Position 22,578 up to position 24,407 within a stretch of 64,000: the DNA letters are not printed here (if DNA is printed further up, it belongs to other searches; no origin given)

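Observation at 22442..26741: Uncharacterised four-gene module: cytoplasmic LRR protein, VWA/MIDAS protein, MoxR-class AAA+ ATPase, Nfu-type Fe-S protein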

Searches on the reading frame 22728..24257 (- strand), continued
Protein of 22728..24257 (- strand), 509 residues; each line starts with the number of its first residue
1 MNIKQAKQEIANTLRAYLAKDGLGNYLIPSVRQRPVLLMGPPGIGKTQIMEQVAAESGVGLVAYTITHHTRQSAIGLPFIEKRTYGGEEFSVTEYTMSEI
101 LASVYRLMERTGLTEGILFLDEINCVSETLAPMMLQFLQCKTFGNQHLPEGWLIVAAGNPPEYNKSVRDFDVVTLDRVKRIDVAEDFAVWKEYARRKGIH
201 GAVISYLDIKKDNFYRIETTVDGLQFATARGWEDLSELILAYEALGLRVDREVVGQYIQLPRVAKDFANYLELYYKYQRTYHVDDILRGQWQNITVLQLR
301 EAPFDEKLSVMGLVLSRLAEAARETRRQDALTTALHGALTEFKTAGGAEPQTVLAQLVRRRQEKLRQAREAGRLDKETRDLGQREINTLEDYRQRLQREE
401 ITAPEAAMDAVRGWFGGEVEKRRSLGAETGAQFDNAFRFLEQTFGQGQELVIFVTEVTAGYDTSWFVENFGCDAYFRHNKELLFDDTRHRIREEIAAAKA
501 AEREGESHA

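Call 51: search_solved_structures(query=A1, max_evalue=0.001, show_alignments=1)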
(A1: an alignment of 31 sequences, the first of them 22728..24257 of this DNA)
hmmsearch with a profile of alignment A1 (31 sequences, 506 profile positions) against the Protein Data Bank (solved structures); distinct sequences matched with E-value up to 0.001: 84 (the best 60 are shown).
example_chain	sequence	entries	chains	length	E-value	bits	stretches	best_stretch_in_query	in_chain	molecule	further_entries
5vc7_A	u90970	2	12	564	6.6e-09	38.4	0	4-63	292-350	VCP-like ATPase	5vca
9lgo_F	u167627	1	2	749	1.1e-08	37.6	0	34-64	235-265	ATPase family gene 2 protein homolog B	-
8rhn_O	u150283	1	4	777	1.3e-08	37.4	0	34-64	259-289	ATPase family gene 2 protein homolog B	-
5g4g_A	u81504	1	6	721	2.1e-08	36.7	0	4-63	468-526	VCP-LIKE ATPASE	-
5g4f_A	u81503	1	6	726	2.1e-08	36.7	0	4-63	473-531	VCP-LIKE ATPASE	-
7wub_C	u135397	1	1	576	1.5e-07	33.9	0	28-58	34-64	Transitional endoplasmic reticulum ATPase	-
7wub_D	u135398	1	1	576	1.5e-07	33.9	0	28-58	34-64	Transitional endoplasmic reticulum ATPase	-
6mck_A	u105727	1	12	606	1.8e-07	33.7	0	28-58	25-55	Transitional endoplasmic reticulum ATPase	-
7rlj_A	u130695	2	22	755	3.2e-07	32.8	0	28-58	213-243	Transitional endoplasmic reticulum ATPase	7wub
8yka_A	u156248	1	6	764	3.3e-07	32.8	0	28-58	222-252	Transitional endoplasmic reticulum ATPase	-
7y4w_A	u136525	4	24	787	3.5e-07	32.7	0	28-58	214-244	Transitional endoplasmic reticulum ATPase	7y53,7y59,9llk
5c18_A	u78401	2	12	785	3.6e-07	32.6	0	28-58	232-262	Transitional endoplasmic reticulum ATPase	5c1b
7bp8_A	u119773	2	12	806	3.7e-07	32.6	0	28-58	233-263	Transitional endoplasmic reticulum ATPase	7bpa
7rlh_A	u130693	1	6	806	3.7e-07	32.6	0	28-58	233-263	Transitional endoplasmic reticulum ATPase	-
7l5w_A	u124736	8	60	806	3.7e-07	32.6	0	28-58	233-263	Transitional endoplasmic reticulum ATPase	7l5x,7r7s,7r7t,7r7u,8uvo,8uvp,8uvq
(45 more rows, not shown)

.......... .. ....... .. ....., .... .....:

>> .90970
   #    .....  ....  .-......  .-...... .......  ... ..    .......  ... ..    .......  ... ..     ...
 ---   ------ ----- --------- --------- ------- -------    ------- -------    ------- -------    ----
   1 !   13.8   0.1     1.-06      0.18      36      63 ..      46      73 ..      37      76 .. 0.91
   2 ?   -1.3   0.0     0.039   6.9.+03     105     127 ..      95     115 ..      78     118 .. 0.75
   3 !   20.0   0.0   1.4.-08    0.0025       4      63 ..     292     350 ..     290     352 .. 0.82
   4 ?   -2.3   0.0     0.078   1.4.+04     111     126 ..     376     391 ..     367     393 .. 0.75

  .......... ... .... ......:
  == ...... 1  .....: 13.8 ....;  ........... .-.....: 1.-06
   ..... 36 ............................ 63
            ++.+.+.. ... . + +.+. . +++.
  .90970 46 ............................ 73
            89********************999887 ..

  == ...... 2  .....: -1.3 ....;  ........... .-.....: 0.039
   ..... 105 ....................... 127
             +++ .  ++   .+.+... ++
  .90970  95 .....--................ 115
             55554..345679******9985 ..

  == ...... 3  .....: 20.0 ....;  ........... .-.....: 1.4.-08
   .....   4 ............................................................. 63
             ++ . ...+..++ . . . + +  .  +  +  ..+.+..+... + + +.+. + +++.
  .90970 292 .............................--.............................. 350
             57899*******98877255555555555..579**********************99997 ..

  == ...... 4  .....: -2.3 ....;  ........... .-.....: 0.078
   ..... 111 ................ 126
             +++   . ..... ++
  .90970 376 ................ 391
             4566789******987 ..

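Call 53: get_annotated_region(hit=H24, flank=4000)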
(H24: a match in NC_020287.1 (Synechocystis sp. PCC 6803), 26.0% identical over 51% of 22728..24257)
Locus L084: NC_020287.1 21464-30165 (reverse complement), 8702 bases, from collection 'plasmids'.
description: Synechocystis sp. PCC 6803 plasmid pSYSA_M, complete sequence
organism: Synechocystis sp. PCC 6803 (NCBI taxid 1148)
taxonomy: Bacteria; Cyanobacteriota; Cyanophyceae; Synechococcales; Merismopediaceae; Synechocystis; Synechocystis sp. PCC 6803
host: -; source: -; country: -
typing (MOB-suite, as given by PLSDB): non-mobilizable
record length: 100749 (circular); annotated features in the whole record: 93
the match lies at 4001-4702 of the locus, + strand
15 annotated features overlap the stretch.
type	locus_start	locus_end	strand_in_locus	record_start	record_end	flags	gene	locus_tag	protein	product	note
CDS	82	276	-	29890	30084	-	-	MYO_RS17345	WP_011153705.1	hypothetical protein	-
CDS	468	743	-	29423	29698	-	-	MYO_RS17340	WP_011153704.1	hypothetical protein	-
CDS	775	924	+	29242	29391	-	-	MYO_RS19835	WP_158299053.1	hypothetical protein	-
CDS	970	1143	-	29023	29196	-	-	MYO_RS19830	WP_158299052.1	hypothetical protein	-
CDS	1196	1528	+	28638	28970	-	-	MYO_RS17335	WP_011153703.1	DUF433 domain-containing protein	-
CDS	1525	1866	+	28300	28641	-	-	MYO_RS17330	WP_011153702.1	DUF5615 family PIN-like protein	-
CDS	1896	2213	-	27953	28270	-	-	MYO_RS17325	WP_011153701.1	HepT-like ribonuclease domain-containing protein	-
CDS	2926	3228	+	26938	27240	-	-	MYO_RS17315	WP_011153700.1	DUF1778 domain-containing protein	-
CDS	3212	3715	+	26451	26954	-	-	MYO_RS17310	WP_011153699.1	GNAT family N-acetyltransferase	-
CDS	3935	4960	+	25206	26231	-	-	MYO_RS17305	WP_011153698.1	MoxR family ATPase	-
CDS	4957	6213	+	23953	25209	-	-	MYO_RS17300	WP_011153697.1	VWA-like domain-containing protein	-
CDS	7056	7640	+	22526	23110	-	-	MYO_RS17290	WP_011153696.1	hypothetical protein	-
CDS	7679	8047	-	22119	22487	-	-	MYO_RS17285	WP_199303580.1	hypothetical protein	-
CDS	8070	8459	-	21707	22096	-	-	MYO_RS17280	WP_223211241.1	hypothetical protein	-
CDS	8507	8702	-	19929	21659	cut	-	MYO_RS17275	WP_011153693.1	DUF262 domain-containing protein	-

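Call 54: get_annotated_region(hit=H8, flank=3000)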
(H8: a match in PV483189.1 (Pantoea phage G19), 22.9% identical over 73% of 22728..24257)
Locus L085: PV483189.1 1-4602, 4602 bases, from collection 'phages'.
description: Pantoea phage G19, complete genome.
organism: Pantoea phage G19 (NCBI taxid 3416021)
taxonomy: Viruses
host: Pantoea agglomerans; source: sewage; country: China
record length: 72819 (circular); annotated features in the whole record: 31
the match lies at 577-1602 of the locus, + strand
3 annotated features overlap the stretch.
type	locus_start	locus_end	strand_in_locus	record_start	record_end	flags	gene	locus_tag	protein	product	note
CDS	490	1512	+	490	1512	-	-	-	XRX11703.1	ATPase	ATPase activity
CDS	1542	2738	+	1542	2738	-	-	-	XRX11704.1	VWA-like domain protein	DUF2201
CDS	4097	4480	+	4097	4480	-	-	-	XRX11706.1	DUF3268 protein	-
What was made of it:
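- The wider family (cyanobacterial plasmid, phages) is a two-gene pair without LRR (calls 53, 54).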

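Call 68: get_annotated_region(hit=H3, flank=14000)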
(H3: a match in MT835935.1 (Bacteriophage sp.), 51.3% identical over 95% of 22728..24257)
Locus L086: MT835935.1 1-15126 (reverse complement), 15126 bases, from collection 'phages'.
description: UNVERIFIED: Bacteriophage sp. clone scaffold_992 genomic sequence.
organism: Bacteriophage sp. (NCBI taxid 38018)
taxonomy: Viruses
host: -; source: human fecal samples; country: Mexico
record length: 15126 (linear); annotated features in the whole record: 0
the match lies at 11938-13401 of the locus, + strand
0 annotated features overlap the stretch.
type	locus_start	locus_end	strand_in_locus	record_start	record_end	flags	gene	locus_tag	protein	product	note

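Call 70: search_protein_families(library=pfam, proteins=[L086:1-1659:+, L086:1848-3392:+, L086:3389-4147:+, L086:4264-4773:+, L086:5849-7207:+, L086:7382-8233:+, L086:8311-9591:+, L086:9611-10483:+, L086:10497-11921:+, L086:13604-14644:+], max_evalue=0.0001)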
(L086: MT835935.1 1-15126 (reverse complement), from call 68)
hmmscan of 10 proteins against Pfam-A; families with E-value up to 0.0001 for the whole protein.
L086:1-1659:+ (552 aa): 1 family
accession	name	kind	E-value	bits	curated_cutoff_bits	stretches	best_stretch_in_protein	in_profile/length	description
PF16962.11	ABC_export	-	7.9e-159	530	29.7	1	1-550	1-529/531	Putative ABC exporter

L086:1848-3392:+ (514 aa): 2 families
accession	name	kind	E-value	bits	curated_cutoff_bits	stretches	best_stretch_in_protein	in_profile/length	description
PF12836.13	HHH_3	-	2.3e-05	24.9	27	1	408-437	6-35/65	Helix-hairpin-helix motif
PF04055.27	Radical_SAM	-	4.4e-05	24.1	29.5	1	66-194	2-130/166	Radical SAM superfamily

L086:3389-4147:+ (252 aa): 1 family
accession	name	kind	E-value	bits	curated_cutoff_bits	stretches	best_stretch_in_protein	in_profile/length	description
PF13566.11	DUF4130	-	5.4e-46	156.7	27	1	92-250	2-146/146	Domain of unknown function (DUF4130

L086:4264-4773:+ (169 aa): 2 families
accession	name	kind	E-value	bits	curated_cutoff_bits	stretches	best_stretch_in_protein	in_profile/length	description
PF00293.34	NUDIX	-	6.7e-19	68.7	21.1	1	32-152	2-120/134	NUDIX domain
PF14815.12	NUDIX_4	-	8.2e-08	32.5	35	1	37-150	2-100/113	NUDIX domain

L086:5849-7207:+ (452 aa): 2 families
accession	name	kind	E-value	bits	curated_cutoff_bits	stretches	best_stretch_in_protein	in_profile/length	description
PF02127.20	Peptidase_M18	-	1.6e-109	367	24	1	36-451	2-432/432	Aminopeptidase I zinc metalloprotease (M18)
PF05343.19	Peptidase_M42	-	1.6e-10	41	23.2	1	331-443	185-289/292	M42 glutamyl aminopeptidase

L086:7382-8233:+ (283 aa): 1 family
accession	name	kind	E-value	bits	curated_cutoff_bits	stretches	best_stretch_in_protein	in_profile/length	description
PF02645.21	DegV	-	1.6e-59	202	27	1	7-277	3-271/280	Uncharacterised protein, DegV family COG1307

L086:8311-9591:+ (426 aa): 2 families
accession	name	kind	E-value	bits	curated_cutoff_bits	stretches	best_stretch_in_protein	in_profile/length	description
PF02875.26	Mur_ligase_C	-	1e-15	59.1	28.4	1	296-398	1-109/127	Mur ligase, glutamate ligase domain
PF08245.18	Mur_ligase_M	-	2.3e-11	44.5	24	1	64-238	1-147/200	Mur ligase middle domain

L086:9611-10483:+ (290 aa): 1 family
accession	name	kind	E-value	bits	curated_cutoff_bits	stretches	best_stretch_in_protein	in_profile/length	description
PF13306.12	LRR_5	-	7.2e-14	52.2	27.7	1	36-102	22-87/127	BspA type Leucine rich repeat region (6 copies)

L086:10497-11921:+ (474 aa): 2 families
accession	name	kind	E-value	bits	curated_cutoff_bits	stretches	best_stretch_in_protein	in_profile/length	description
PF09967.15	DUF2201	-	2.3e-10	41.1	26.4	1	321-444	1-108/123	VWA-like domain (DUF2201)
PF13203.12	DUF2201_N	-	3.5e-09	37.1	23.2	1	29-255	20-211/271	Putative metallopeptidase domain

L086:13604-14644:+ (346 aa): 1 family
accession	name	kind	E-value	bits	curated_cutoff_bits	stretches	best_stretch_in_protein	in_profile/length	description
PF01063.24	Aminotran_4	-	1.8e-32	113.4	28.5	1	62-299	2-222/223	Amino-transferase class IV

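Call 76: search_protein_families(library=pfam, alignment_id=A6, max_evalue=0.00001)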
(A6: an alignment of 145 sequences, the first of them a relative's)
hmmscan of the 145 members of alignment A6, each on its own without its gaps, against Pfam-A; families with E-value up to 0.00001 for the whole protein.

A. member 1, L007:3433-4884:- (483 aa): 1 family
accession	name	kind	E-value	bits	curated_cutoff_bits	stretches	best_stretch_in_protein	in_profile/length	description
PF00860.26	Xan_ur_permease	-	1.3e-76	258.3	27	1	58-442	2-386/389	Permease family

B. families by the number of members that match (of 145 scanned): 172 families (the first 25 are shown)
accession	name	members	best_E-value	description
PF00702.32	Hydrolase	6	3.3e-28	haloacid dehalogenase-like hydrolase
PF08282.18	Hydrolase_3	5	5e-58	haloacid dehalogenase-like hydrolase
PF00005.33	ABC_tran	5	3.3e-37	ABC transporter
PF12710.13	HAD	4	2.2e-14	haloacid dehalogenase-like hydrolase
PF02645.21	DegV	3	7.3e-59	Uncharacterised protein, DegV family COG1307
PF00664.28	ABC_membrane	3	1.9e-51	ABC transporter transmembrane region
PF13419.12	HAD_2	3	4.6e-37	Haloacid dehalogenase-like hydrolase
PF05116.19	S6PP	3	8.7e-19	Sucrose-6F-phosphate phosphohydrolase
PF00809.28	Pterin_bind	2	5.4e-82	Pterin binding enzyme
PF16654.10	DAPDH_C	2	7.5e-82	Diaminopimelic acid dehydrogenase C-terminal domain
PF20979.2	Arginosuc_syn_C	2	2.5e-76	Arginosuccinate synthase C-terminal domain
PF18988.5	DUF5721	2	2.8e-64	Family of unknown function (DUF5721)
PF00764.25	Arginosuc_synth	2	3.6e-64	Arginosuccinate synthase N-terminal HUP domain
PF00563.25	EAL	2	8.9e-58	EAL domain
PF02589.21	LUD_dom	2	8.9e-54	LUD domain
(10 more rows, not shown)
